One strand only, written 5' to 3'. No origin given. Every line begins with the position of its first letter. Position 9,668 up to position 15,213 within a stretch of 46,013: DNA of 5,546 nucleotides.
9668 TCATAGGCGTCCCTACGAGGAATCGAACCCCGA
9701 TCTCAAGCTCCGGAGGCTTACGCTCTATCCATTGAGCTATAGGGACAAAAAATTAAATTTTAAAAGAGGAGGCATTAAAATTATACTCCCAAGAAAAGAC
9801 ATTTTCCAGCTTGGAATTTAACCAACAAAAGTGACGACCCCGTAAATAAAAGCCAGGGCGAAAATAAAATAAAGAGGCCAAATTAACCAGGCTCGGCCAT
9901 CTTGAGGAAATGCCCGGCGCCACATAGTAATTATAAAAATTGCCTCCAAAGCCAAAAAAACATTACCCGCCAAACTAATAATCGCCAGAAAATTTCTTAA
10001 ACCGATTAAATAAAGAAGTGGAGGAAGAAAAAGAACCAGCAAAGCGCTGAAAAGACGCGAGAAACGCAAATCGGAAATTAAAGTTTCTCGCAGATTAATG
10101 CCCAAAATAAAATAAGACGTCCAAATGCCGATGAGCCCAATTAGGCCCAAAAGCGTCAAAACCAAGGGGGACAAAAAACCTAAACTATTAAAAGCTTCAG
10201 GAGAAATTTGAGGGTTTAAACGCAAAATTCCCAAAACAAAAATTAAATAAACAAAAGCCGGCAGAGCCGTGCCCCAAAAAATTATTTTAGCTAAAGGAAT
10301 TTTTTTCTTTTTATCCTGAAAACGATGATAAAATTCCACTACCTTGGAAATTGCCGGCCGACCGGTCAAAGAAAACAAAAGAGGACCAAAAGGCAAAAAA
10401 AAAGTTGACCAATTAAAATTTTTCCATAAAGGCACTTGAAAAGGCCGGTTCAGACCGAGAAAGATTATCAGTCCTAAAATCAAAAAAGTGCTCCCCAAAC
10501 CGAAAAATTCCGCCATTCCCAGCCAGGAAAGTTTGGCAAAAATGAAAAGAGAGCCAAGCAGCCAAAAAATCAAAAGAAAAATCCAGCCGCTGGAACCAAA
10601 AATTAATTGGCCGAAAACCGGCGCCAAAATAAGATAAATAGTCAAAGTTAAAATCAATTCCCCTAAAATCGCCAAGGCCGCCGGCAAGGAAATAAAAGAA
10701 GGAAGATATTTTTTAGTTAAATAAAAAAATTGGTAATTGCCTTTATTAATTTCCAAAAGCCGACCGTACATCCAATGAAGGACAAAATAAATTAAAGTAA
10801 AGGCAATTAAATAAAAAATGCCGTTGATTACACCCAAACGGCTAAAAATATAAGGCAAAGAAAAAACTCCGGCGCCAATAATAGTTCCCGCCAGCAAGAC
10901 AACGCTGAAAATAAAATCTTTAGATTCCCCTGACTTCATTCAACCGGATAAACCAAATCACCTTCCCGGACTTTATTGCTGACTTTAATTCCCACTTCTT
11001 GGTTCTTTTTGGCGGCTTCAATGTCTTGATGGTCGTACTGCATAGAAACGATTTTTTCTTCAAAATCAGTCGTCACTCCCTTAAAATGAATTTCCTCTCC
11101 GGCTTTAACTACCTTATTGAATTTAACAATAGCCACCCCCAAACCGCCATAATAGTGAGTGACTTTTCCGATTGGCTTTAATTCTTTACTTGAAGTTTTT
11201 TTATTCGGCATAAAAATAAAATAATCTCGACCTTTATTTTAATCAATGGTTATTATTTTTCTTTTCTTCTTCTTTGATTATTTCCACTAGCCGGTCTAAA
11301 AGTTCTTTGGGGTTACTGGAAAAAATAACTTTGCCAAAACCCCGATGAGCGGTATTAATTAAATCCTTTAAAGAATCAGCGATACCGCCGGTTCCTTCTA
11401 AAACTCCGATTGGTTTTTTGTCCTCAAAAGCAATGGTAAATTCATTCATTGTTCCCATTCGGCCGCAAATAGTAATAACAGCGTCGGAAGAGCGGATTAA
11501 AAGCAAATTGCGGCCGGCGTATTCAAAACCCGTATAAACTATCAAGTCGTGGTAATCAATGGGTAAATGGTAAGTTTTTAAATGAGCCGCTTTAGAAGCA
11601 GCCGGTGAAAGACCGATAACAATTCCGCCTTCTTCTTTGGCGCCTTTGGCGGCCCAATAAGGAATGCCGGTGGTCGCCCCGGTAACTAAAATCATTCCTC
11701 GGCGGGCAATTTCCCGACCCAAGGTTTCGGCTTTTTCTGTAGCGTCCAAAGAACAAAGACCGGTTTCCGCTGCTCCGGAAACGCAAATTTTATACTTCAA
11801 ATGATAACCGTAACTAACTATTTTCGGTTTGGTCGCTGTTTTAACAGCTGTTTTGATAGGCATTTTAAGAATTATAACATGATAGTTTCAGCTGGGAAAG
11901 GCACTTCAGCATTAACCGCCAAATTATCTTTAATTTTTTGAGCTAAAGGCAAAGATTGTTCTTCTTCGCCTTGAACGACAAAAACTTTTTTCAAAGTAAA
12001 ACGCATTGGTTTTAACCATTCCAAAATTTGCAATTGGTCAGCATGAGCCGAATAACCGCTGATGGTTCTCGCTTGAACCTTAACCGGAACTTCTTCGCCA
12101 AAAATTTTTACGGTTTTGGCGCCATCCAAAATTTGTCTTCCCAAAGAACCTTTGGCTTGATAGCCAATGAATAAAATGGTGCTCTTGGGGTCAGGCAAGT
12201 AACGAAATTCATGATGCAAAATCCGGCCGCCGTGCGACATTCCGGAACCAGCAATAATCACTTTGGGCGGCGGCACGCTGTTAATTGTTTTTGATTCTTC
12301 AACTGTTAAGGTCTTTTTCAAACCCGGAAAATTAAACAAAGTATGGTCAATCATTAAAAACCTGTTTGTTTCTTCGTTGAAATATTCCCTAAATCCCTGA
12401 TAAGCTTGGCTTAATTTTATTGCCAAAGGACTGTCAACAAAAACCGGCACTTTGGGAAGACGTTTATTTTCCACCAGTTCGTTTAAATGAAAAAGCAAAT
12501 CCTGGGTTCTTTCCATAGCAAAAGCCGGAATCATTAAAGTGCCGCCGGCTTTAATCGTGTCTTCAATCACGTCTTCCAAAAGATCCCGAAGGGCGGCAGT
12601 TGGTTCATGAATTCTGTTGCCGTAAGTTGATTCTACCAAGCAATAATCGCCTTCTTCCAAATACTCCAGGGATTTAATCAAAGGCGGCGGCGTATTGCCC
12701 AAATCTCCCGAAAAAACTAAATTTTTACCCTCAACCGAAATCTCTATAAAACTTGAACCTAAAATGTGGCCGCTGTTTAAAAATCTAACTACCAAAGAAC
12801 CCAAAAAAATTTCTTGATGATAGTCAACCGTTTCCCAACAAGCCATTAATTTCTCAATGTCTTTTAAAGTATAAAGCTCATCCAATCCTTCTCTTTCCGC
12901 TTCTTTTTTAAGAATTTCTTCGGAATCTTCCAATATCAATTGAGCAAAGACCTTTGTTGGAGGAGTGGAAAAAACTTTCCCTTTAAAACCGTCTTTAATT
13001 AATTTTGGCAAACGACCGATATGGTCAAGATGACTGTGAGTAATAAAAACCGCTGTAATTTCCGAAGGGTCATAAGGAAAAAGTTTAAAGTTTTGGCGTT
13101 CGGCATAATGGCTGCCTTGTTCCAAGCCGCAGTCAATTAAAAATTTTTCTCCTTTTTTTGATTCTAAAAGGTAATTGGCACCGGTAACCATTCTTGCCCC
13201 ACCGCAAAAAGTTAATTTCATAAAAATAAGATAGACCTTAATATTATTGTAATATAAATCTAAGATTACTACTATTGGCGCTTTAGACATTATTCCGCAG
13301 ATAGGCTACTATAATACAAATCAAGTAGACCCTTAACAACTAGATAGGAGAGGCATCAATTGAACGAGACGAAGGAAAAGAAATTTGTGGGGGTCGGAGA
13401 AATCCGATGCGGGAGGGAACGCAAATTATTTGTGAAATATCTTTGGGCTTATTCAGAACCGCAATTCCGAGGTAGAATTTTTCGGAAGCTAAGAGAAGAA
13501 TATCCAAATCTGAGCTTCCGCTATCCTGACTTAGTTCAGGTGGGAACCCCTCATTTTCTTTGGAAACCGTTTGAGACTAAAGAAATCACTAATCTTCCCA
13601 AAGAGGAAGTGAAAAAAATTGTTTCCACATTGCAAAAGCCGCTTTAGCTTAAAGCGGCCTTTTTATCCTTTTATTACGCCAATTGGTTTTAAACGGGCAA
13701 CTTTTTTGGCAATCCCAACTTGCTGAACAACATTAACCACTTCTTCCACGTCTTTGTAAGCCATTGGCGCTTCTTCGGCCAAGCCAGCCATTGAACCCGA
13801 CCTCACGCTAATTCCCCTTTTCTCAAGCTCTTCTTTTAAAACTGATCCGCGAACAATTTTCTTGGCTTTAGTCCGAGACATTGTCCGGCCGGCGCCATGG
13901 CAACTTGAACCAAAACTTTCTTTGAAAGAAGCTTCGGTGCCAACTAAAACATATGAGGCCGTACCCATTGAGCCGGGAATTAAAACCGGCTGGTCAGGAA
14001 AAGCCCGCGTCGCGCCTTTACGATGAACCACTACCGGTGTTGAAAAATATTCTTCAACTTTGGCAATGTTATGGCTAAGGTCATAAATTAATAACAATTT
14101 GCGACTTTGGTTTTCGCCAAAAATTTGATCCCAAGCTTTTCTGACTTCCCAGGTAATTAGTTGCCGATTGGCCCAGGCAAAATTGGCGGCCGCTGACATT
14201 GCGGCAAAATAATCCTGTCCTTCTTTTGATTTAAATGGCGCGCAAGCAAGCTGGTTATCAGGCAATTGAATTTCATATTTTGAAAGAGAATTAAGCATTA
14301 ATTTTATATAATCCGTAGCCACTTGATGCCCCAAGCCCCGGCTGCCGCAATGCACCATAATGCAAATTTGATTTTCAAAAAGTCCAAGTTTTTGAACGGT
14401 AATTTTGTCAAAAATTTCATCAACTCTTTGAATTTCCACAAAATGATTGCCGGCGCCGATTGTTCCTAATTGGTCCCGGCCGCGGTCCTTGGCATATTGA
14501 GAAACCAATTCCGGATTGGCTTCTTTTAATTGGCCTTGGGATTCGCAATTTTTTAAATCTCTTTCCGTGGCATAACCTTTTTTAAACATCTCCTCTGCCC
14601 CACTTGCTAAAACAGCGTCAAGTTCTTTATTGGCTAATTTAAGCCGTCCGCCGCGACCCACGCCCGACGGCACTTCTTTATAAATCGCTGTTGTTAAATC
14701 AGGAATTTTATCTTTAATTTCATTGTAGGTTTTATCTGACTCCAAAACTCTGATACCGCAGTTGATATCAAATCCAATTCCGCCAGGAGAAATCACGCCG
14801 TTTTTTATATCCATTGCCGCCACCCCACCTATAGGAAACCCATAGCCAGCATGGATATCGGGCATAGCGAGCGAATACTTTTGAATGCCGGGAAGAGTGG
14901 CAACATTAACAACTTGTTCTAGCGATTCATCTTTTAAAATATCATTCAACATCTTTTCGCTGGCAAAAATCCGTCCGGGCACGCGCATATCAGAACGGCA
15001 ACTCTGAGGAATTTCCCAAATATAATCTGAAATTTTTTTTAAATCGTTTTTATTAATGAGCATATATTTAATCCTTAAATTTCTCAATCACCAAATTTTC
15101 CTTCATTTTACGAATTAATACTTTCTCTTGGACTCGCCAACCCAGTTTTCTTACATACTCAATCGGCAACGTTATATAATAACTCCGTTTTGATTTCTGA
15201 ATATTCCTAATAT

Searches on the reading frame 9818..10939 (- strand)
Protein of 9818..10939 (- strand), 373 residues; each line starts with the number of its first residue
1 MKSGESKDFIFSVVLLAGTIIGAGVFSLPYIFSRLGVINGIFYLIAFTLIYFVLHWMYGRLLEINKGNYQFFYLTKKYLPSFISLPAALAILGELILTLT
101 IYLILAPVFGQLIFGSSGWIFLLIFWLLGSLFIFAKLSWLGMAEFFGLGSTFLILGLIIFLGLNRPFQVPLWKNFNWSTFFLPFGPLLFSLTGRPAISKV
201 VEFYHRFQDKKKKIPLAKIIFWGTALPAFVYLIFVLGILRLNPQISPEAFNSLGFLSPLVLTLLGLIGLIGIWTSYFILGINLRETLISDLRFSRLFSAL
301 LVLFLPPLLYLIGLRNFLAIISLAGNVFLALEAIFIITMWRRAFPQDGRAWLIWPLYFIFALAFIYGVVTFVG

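Call 56: search_protein_families(library=pfam, proteins=[window:9818-10939:-], max_evalue=0.00001)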
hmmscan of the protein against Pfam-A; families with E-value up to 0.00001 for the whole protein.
window:9818-10939:- (373 aa): 2 families
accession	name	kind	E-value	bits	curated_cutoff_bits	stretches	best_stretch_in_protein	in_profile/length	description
PF01490.24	Aa_trans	-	9.2e-08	31.6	25.6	1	12-257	8-270/410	Transmembrane amino acid transporter protein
PF03222.19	Trp_Tyr_perm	-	2.1e-06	27.6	22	0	7-370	3-389/393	Tryptophan/tyrosine permease family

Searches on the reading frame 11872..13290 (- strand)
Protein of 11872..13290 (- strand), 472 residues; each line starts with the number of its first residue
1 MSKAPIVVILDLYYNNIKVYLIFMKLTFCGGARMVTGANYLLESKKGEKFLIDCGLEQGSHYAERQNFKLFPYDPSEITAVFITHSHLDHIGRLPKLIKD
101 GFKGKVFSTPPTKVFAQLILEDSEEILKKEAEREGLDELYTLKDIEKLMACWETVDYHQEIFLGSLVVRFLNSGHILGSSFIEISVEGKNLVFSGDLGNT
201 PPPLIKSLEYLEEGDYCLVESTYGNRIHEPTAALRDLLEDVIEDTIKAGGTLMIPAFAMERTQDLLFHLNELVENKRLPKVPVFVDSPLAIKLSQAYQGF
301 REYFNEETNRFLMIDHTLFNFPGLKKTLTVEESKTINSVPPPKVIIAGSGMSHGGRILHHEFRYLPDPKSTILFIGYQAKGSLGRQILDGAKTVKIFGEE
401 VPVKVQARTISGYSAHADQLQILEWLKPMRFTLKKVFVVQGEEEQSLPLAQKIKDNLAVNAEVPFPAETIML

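Call 56: search_protein_families(library=pfam, proteins=[window:11872-13290:-], max_evalue=0.00001)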
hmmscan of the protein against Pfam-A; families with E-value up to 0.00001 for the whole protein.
window:11872-13290:- (472 aa): 5 families
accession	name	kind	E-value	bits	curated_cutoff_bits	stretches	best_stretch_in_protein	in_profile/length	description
PF10996.14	Beta-Casp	-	2.2e-35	122.2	27.7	1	262-387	1-120/120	Beta-Casp domain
PF00753.33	Lactamase_B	-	1.5e-13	51.6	22.7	1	40-204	9-157/196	Metallo-beta-lactamase superfamily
PF07521.17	RMMBL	-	7.4e-13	48.7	21.6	1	401-464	2-63/63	Zn-dependent metallo-hydrolase RNA specificity domain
PF16661.11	Lactamase_B_6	-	3.6e-12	46.5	27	1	47-196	6-161/193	Metallo-beta-lactamase superfamily domain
PF12706.13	Lactamase_B_2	-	9.3e-09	35.6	27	1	50-222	3-165/200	Beta-lactamase superfamily domain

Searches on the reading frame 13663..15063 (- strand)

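Call 56: search_protein_families(library=pfam, proteins=[window:13663-15063:-], max_evalue=0.00001)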
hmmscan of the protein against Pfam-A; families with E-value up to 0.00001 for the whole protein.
window:13663-15063:- (466 aa): 1 family
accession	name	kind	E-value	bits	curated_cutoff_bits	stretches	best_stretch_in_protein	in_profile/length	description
PF01139.22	RtcB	-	1.2e-165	552.3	27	1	50-466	1-426/426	tRNA-splicing ligase RtcB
